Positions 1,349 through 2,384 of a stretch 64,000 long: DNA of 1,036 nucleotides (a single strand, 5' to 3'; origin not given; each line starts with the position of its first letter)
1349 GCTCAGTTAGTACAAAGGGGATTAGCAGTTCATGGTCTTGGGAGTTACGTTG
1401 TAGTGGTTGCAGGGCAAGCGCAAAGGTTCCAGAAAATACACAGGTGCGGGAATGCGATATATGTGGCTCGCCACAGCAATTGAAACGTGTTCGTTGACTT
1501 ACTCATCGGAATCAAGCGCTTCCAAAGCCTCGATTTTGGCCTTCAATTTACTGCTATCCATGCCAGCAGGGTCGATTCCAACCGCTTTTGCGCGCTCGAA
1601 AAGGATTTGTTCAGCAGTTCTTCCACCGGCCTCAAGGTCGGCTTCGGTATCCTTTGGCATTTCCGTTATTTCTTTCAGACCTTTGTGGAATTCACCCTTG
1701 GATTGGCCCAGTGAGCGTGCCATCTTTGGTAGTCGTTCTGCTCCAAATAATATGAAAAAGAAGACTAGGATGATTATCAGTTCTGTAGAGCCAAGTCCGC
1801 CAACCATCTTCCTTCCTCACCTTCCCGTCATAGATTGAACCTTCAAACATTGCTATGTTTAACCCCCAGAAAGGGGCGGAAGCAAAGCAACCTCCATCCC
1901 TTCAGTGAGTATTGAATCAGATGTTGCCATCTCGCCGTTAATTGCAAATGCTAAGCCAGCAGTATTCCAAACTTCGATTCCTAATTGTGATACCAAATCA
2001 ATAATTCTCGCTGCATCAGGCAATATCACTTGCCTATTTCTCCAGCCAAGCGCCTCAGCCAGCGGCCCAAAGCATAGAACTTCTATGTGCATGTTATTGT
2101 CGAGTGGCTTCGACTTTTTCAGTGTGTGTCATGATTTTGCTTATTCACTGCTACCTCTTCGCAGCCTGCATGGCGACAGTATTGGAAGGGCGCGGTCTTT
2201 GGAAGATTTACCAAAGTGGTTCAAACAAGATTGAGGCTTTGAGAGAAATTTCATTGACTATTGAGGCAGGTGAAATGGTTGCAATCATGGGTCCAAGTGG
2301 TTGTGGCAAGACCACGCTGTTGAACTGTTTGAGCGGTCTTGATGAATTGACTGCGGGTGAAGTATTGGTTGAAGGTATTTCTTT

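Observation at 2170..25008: MacB/FtsX-type ABC machine encoded directly upstream of two giant surface proteins: candidate dedicated export/assembly module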

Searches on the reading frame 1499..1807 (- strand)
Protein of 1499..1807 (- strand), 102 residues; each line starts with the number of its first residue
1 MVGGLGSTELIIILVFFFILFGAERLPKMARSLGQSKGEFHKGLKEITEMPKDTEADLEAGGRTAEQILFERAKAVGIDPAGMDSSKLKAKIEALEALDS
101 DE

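Call 34: search_protein_families(library=ncbifam, proteins=[window:1499-1807:-], max_evalue=0.01)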
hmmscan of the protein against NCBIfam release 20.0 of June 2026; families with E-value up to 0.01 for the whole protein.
window:1499-1807:- (102 aa): 18 families
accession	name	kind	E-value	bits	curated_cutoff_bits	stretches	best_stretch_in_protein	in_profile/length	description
TIGR01411.1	tatAE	subfamily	2.9e-13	49.1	53.9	1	4-48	1-45/47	twin-arginine translocase TatA/TatE family subunit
NF001854.0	PRK00575.1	equivalog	4.2e-12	46.6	72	1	2-61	1-60/94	Sec-independent protein translocase subunit TatA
NF011430.0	PRK14861.1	subfamily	1.6e-11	43.5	62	1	1-56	1-56/61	twin arginine translocase protein A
NF002402.0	PRK01470.1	equivalog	5.3e-07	29.1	71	1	4-49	2-47/53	twin arginine translocase protein A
NF047942.1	TatA_Rickett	exception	9.1e-07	28.4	90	1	4-46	2-44/45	twin-arginine translocase TatA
NF011429.0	PRK14857.1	equivalog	3e-06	27.5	77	1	3-60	4-61/91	TatA/E family twin arginine-targeting protein translocase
TIGR01410.1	tatB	equivalog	5.4e-06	26.9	56.5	1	5-49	3-47/80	Sec-independent protein translocase protein TatB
NF002500.0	PRK01833.1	equivalog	2.7e-05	24.4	115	1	3-56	2-53/74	Sec-independent protein translocase subunit TatA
NF003393.0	PRK04561.1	equivalog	3.2e-05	23.7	104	1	9-55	8-53/75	twin arginine translocase protein A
NF002813.0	PRK02958.1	equivalog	5.8e-05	23.2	83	1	3-59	2-58/73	Sec-independent protein translocase subunit TatA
NF002377.0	PRK01371.1-4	equivalog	7.4e-05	23.1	96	1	4-36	3-35/119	sec-independent translocase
NF002922.0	PRK03554.1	equivalog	0.00073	20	125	1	3-59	2-58/89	Sec-independent protein translocase subunit TatA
NF003396.0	PRK04598.1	equivalog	0.00074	19.9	121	1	3-59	2-59/81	Sec-independent protein translocase subunit TatA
NF002448.0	PRK01614.1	equivalog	0.0013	19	83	1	4-59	3-58/85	Sec-independent protein translocase subunit TatA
NF002375.0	PRK01371.1-2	equivalog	0.0014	18.9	137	1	4-32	3-31/137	sec-independent translocase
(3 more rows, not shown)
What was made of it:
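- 1499..1807 (-): TatA/E-like twin-arginine translocase subunit. NCBIfam tatAE 2.9e-13 (call 34).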

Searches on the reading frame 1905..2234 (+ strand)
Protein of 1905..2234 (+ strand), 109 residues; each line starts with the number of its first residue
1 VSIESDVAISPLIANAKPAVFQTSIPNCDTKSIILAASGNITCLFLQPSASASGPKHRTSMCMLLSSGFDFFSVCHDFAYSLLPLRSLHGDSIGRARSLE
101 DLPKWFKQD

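Call 90: search_protein_families(library=pfam, proteins=[window:1905-2234:+], max_evalue=0.001)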
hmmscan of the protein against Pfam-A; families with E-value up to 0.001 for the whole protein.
window:1905-2234:+ (109 aa): 0 families
